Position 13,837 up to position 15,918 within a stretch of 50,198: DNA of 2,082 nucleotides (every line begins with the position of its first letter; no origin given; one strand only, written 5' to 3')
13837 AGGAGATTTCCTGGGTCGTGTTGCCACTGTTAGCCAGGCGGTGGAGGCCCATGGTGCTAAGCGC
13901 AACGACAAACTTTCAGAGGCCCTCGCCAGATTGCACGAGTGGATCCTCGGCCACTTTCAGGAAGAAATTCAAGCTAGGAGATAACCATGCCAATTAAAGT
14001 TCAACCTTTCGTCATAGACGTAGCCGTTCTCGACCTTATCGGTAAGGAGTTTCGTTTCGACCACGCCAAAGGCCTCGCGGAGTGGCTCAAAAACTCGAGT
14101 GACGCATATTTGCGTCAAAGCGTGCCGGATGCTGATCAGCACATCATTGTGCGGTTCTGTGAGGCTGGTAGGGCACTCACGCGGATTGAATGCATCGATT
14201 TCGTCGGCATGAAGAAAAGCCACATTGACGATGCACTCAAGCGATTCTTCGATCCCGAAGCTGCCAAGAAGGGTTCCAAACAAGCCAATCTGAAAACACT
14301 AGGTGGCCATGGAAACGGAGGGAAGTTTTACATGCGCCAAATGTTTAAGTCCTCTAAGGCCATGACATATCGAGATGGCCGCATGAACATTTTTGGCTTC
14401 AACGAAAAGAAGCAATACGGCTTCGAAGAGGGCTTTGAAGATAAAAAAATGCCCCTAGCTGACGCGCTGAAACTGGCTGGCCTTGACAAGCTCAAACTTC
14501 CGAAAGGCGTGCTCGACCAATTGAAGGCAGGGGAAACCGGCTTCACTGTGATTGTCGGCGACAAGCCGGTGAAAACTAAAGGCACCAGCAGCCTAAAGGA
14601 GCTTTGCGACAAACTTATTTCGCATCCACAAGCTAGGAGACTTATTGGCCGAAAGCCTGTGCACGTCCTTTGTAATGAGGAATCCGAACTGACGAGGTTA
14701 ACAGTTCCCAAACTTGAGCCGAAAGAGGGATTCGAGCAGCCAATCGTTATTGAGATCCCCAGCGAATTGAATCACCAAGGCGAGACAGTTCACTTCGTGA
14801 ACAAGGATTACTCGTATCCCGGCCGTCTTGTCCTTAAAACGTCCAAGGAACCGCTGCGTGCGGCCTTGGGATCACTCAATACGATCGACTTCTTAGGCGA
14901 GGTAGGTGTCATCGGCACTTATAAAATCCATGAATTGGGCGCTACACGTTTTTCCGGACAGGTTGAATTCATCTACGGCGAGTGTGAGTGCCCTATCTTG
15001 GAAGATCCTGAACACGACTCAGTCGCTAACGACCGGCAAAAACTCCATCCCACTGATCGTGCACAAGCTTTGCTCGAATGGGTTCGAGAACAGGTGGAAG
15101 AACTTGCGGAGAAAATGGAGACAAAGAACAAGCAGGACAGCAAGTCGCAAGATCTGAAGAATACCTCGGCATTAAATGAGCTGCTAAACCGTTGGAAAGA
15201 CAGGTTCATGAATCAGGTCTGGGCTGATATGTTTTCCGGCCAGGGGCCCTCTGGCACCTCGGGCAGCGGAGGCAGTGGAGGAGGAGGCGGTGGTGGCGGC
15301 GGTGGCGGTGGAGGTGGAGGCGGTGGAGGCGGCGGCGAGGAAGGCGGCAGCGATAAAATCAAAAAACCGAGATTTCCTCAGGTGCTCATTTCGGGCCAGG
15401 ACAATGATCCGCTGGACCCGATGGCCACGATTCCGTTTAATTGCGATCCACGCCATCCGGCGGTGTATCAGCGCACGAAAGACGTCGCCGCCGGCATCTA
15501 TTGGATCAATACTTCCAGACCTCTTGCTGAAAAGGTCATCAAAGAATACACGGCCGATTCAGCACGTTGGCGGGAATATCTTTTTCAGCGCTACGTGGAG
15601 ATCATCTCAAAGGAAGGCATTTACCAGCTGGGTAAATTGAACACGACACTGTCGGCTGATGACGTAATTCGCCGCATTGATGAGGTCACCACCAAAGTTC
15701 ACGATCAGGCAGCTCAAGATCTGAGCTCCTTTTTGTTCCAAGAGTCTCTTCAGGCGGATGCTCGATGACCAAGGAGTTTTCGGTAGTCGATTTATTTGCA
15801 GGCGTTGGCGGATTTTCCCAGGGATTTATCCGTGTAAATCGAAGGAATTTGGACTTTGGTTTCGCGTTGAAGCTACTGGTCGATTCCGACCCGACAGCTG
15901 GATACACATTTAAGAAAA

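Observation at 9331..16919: Candidate uncharacterised modification-linked system: DUF262/DUF1524 nuclease, RNAP-mimic, small wH protein, GHKL/MORC-like ATPase and Dcm, translationally coupled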

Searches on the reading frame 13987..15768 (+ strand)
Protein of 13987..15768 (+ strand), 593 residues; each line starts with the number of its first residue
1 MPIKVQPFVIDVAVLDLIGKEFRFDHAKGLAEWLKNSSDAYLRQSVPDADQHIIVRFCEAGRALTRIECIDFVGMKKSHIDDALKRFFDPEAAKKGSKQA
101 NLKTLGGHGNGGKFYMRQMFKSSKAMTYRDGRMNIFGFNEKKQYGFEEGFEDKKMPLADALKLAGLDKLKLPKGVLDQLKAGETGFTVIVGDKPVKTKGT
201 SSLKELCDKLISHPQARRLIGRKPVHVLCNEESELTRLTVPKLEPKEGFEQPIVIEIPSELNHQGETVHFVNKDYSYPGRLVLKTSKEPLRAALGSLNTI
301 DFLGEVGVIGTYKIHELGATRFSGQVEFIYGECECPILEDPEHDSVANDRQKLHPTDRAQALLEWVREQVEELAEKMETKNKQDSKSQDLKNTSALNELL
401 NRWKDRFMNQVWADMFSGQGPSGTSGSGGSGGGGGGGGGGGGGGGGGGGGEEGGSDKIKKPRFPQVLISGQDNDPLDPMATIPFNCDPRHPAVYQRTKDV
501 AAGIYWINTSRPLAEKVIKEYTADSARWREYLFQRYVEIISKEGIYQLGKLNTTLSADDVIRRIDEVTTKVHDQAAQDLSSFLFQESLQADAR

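Call 3: search_protein_families(library=pfam, proteins=[window:13987-15768:+], max_evalue=0.01)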
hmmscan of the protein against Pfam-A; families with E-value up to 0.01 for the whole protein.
window:13987-15768:+ (593 aa): 0 families

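Call 4: search_protein_families(library=padloc, proteins=[window:13987-15768:+], max_evalue=0.01)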
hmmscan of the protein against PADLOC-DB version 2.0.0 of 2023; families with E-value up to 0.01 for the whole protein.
window:13987-15768:+ (593 aa): 0 families

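Call 6: search_protein_families(library=ncbifam, proteins=[window:13987-15768:+], max_evalue=0.1)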
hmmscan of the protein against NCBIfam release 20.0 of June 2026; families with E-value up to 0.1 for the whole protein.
window:13987-15768:+ (593 aa): 1 family
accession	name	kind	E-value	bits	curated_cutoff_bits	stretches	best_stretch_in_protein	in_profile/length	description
NF050001.1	restrict_BbrUII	equivalog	0.00053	18.6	550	1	327-406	305-386/659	BbrUII/HgiDII family restriction enzyme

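Call 7: search_solved_structures(query=window:13987-15768:+, max_evalue=10, show_alignments=2)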
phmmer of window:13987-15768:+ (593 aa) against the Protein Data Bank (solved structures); distinct sequences matched with E-value up to 10: 398 (the best 60 are shown).
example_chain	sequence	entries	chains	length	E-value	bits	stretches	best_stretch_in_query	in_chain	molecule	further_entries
2l6h_A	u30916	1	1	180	1.4e-06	30.5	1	375-448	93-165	Focal adhesion kinase 1, linker, Paxillin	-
9hih_L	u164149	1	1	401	2.1e-06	29.9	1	398-464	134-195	mIL-2_LN35_S4B6_LC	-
9hvy_A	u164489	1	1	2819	6.6e-06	28.2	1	409-478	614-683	Double-strand-break repair protein rad21 homolog,Separin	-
5yd3_A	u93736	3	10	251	3.8e-05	25.7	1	421-458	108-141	scFv 4B08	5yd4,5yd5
5yy4_A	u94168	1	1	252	3.8e-05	25.7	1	421-458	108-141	scFv 4B08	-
7wvf_C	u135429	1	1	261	4.3e-05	25.5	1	409-446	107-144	mAb12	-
3bxj_A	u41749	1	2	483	7.7e-05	24.7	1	421-454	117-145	Ras GTPase-activating protein SynGAP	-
5mio_C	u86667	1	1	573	0.00016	23.6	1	417-454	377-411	Kinesin-like protein KIF2C,KIF2C FUSED TO A DARPIN,KIF2C FUSED TO A DARPIN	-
9jsd_A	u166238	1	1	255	0.00019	23.4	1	430-456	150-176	Vacuolar-sorting protein SNF7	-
8bdz_A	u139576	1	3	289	0.00024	23.1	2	394-441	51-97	Core protein,Matrix protein 2,External core antigen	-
8ber_A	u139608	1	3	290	0.00024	23.1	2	394-441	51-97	Core protein,Matrix protein 2,External core antigen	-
5f72_T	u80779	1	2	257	0.00027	22.9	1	412-449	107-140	Single chain Fv from a Fab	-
7rk2_C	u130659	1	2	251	0.00039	22.4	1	415-445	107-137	scFv 2D9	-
9l7w_A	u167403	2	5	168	0.00039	22.4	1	396-449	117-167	MPXVgp092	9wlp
9cn2_B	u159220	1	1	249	0.00061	21.7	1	412-445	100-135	Neutralizing scFv 4B6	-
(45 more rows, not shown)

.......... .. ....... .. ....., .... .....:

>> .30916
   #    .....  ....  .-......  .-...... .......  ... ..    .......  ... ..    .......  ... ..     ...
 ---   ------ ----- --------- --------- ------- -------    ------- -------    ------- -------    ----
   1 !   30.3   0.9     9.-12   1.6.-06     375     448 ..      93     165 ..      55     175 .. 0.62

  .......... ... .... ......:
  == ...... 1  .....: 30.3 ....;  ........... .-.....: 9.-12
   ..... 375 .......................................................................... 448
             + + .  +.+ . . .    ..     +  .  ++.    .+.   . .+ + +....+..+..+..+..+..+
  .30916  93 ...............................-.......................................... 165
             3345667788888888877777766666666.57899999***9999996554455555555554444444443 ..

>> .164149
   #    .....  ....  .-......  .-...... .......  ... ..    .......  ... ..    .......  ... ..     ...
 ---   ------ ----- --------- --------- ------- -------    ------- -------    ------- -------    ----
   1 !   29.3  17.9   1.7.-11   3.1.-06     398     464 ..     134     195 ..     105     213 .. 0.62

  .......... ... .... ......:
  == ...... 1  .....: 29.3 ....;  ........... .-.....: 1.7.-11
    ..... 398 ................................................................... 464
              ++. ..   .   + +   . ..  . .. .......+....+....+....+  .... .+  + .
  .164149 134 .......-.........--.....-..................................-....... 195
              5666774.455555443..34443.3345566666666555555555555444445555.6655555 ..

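Call 8: search_protein_families(library=pfam, proteins=[window:13987-15768:+], max_evalue=10)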
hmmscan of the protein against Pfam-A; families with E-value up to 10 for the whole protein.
window:13987-15768:+ (593 aa): 4 families
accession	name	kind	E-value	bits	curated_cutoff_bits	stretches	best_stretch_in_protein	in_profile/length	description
PF07172.16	GRP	-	0.029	15.5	30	1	389-453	39-88/90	Glycine rich protein family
PF25690.1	Phage_gp49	-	0.085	13.4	27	1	365-432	64-129/191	Mycobacteriophage L5/D29 gene 49 protein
PF18261.6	Rpn9_C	-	0.3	11.2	26.5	1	362-380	15-32/33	Rpn9 C-terminal helix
PF19990.4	DUF6426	-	1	9.3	25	1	430-480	15-65/203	Family of unknown function (DUF6426)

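Call 33: predict_structure(alignment_id=A1)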
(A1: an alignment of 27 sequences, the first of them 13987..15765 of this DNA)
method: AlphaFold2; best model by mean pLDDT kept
length: 593 residues; sequences in the alignment: 27
mean_pLDDT: 78.2   pTM: 0.65
mean pLDDT of the five models: 78.2, 75.2, 72.5, 71.8, 71.2
residues with pLDDT >= 90: 196; 70-90: 268; 50-70: 55; < 50: 74
segments of 3 or more residues with pLDDT < 50: 88-109, 418-461, 589-593
pLDDT, mean of each block of 10 residues (from residue 1): 76 70 76 85 87 92 87 90 59 42 37 74 92 92 90 96 93 90 93 67 80 90 92 91 91 96 93 90 94 85 82 90 91 91 79 91 96 94 78 71 75 60 29 27 28 32 77 83 85 89 87 80 74 85 83 79 79 64 54 43
secondary structure, 60 per line:
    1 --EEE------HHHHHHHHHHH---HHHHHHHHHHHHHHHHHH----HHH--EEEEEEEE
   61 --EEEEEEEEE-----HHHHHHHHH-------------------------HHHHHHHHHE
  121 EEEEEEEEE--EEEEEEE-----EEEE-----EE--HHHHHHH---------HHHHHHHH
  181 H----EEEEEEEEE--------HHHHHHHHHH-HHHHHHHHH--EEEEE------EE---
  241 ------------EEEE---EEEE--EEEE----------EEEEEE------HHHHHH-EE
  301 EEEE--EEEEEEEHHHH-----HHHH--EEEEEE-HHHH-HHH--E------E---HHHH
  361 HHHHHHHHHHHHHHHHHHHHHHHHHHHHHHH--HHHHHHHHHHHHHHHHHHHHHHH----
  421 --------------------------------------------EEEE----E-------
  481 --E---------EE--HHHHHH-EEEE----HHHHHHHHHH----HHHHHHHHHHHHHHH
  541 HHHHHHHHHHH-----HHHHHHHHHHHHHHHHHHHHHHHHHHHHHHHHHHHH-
elements in order: E3-5 H12-22 H26-43 E53-60 E63-71 H77-85 H111-119 E120-129 E132-138 E144-147 H157-163 H173-181 E186-194 H203-212 H214-222 E225-229 E253-256 E260-263 E266-269 E280-285 H292-297 E299-304 E307-313 H314-317 H323-326 E329-334 H336-339 H357-391 H394-416 E465-468 H497-502 E504-507 H512-521 H526-551 H557-592

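Call 36: fold_search(model_id=the predicted structure, library=pdb)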
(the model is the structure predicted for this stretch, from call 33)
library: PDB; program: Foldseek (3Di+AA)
matches with E <= 10: 641; with E <= 0.001: 265
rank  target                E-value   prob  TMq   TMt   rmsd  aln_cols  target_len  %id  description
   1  9a6t_B                2.0e-10  1.00  0.35  0.33  13.9       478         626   12  Integrative model of DNAK-HTPG by crosslinking MS and deep learning (released 2024-09-18)
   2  8eoa_A                3.0e-10  1.00  0.38  0.36   8.3       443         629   13  Cryo-EM structure of human HSP90B-AIPL1 complex (released 2023-01-25)
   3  9cdj_B                4.2e-10  1.00  0.37  0.47   9.4       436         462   13  MORC2 ATPase with DNA (released 2025-07-09)
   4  9cdh_B                7.9e-10  1.00  0.39  0.49   7.6       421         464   13  MORC2 PD mutant with DNA (released 2025-07-09)
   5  9cdh_A                8.3e-10  1.00  0.38  0.47   8.1       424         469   12  MORC2 PD mutant with DNA (released 2025-07-09)
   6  8h77_B                8.8e-10  1.00  0.39  0.37   7.3       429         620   14  Hsp90-AhR-p23-XAP2 complex (released 2023-01-04)
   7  5hph_B                1.0e-09  1.00  0.36  0.43   9.8       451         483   11  Structure of TRAP1 fragment (released 2016-08-10)
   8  8h77_A                1.3e-09  1.00  0.35  0.33   8.2       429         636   13  Hsp90-AhR-p23-XAP2 complex (released 2023-01-04)
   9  9cdj_A                1.5e-09  1.00  0.38  0.47   8.5       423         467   13  MORC2 ATPase with DNA (released 2025-07-09)
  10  7zub_B                1.5e-09  1.00  0.36  0.34  15.1       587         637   12  Cryo-EM structure of the indirubin-bound Hsp90-XAP2-AHR complex (released 2022-11-23)
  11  4iyn_A                1.6e-09  1.00  0.37  0.36  18.9       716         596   10  Structure of mitochondrial Hsp90 (TRAP1) with ADP-ALF4- (released 2014-01-22)
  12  4j0b_A                2.0e-09  1.00  0.37  0.37  19.6       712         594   11  Structure of mitochondrial Hsp90 (TRAP1) with ADP-BeF3 (released 2014-01-22)
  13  8ffw_B                2.2e-09  1.00  0.38  0.36   9.3       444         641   13  Cryo-EM structure of the GR-Hsp90-FKBP51 complex (released 2023-11-01)
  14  5ix2_A                2.8e-09  1.00  0.37  0.49   8.1       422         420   11  Crystal structure of mouse Morc3 ATPase-CW cassette in complex with AMPPNP and unmodified H3 peptide (released 2016-08-17)
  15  7exp_A                3.2e-09  1.00  0.37  0.38  19.4       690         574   11  Crystal structure of zebrafish TRAP1 with AMPPNP and MitoQ (released 2022-01-05)
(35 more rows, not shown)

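Call 44: search_protein_representatives(alignment_id=A1)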
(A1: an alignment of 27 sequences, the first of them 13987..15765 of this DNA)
Query: 27 sequences, 597 profile positions. Proteins with E-value up to 0.001 (for the whole library): 448; up to 1e-10: 333; up to 1e-30: 141. The best 150 are listed.
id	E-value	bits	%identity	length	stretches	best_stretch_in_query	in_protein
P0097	3.4e-279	944.1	-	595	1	1-594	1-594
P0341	1.1e-216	737.7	-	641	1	2-594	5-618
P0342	9.6e-215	731.2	-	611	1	2-595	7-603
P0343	2.8e-214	729.7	-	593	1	3-593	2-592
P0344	8.0e-211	718.3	-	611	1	3-595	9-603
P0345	2.7e-210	716.6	-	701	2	2-428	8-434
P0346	9.5e-208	708.1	-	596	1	1-593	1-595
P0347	4.1e-206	702.7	-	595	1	9-593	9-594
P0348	4.8e-200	682.7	-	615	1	3-589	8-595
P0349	1.8e-197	674.2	-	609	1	2-594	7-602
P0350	3.0e-189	647.1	-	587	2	2-459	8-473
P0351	3.5e-187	640.2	-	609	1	3-592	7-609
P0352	1.2e-185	635.2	-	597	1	3-588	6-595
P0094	8.0e-179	612.6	-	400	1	1-355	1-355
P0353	4.6e-178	610.1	-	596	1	2-588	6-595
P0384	1.3e-82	294.9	-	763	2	25-418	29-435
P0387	3.3e-80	286.9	-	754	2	25-414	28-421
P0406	1.2e-64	235.6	-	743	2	10-404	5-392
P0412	7.3e-62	226.4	-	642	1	20-531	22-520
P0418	9.5e-57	209.5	-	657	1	24-576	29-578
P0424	1.4e-54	202.3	-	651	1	22-583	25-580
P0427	8.8e-54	199.7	-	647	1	20-590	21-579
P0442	7.7e-44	166.8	-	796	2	5-412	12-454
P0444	1.7e-42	162.4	-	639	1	17-575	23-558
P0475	8.3e-32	127.1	-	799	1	28-438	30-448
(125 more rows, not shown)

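Call 45: search_protein_families(library=ncbifam, proteins=[P0384, P0387, P0406, P0412, P0418, P0424, P0427, P0444, P0442, P0475], max_evalue=0.001)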
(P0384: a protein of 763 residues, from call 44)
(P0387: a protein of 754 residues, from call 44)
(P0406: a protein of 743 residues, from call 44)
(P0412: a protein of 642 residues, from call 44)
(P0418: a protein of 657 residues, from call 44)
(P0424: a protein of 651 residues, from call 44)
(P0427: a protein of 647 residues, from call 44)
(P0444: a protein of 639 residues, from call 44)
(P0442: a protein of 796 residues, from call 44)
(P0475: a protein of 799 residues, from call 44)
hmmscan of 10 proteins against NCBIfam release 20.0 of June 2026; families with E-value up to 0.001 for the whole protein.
P0384 (763 aa): 0 families

P0387 (754 aa): 0 families

P0406 (743 aa): 0 families

P0412 (642 aa): 0 families

P0418 (657 aa): 0 families

P0424 (651 aa): 0 families

P0427 (647 aa): 0 families

P0444 (639 aa): 0 families

P0442 (796 aa): 0 families

P0475 (799 aa): 0 families

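Call 46: search_protein_families(library=pfam, proteins=[P0384, P0387, P0406, P0412, P0418, P0424, P0427, P0444, P0442, P0475], max_evalue=0.01)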
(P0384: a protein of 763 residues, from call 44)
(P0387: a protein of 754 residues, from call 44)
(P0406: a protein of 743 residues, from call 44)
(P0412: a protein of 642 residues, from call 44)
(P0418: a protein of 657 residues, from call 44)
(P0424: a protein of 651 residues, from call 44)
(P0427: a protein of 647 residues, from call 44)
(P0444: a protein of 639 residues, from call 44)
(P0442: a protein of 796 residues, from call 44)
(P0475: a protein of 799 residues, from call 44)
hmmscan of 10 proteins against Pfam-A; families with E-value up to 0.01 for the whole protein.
P0384 (763 aa): 1 family
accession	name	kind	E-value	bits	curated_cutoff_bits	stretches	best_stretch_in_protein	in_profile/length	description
PF02368.24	Big_2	-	1.3e-11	44.7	22.8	1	542-611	4-70/79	Bacterial Ig-like domain (group 2)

P0387 (754 aa): 1 family
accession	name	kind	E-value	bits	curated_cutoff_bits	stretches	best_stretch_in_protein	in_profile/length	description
PF02368.24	Big_2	-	5e-09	36.4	22.8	1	533-603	3-70/79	Bacterial Ig-like domain (group 2)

P0406 (743 aa): 1 family
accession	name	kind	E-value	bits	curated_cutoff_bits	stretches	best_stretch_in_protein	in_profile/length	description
PF02368.24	Big_2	-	8.2e-10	38.9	22.8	1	433-499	5-67/79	Bacterial Ig-like domain (group 2)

P0412 (642 aa): 0 families

P0418 (657 aa): 0 families

P0424 (651 aa): 0 families

P0427 (647 aa): 2 families
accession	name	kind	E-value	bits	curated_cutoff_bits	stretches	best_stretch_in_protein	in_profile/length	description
PF12008.13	EcoR124_C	-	0.0039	17.3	23.1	1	557-629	155-225/260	Type I restriction and modification enzyme - subunit R C terminal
PF19615.4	DUF6120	-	0.004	17.6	27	0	364-413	22-73/92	Family of unknown function (DUF6120)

P0444 (639 aa): 0 families

P0442 (796 aa): 0 families

P0475 (799 aa): 0 families

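Call 47: find_encoding_contigs(protein=P0384, flank=8000, max_places=2)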
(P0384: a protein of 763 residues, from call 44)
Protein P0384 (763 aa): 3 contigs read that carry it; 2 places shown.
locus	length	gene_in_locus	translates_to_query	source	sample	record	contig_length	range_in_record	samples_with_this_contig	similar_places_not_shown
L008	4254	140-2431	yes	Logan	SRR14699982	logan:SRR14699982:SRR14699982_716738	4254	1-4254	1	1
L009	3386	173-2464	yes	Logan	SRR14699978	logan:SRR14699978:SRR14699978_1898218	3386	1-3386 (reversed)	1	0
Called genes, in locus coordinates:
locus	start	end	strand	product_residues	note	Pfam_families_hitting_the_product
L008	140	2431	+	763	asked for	PF26182:Ig_NUP210_5th (faint), PF02368:Big_2 (weak)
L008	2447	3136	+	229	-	-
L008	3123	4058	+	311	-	PF01555:N6_N4_Mtase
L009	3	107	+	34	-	?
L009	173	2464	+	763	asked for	PF26182:Ig_NUP210_5th (faint), PF02368:Big_2 (weak)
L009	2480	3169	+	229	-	-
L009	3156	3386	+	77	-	?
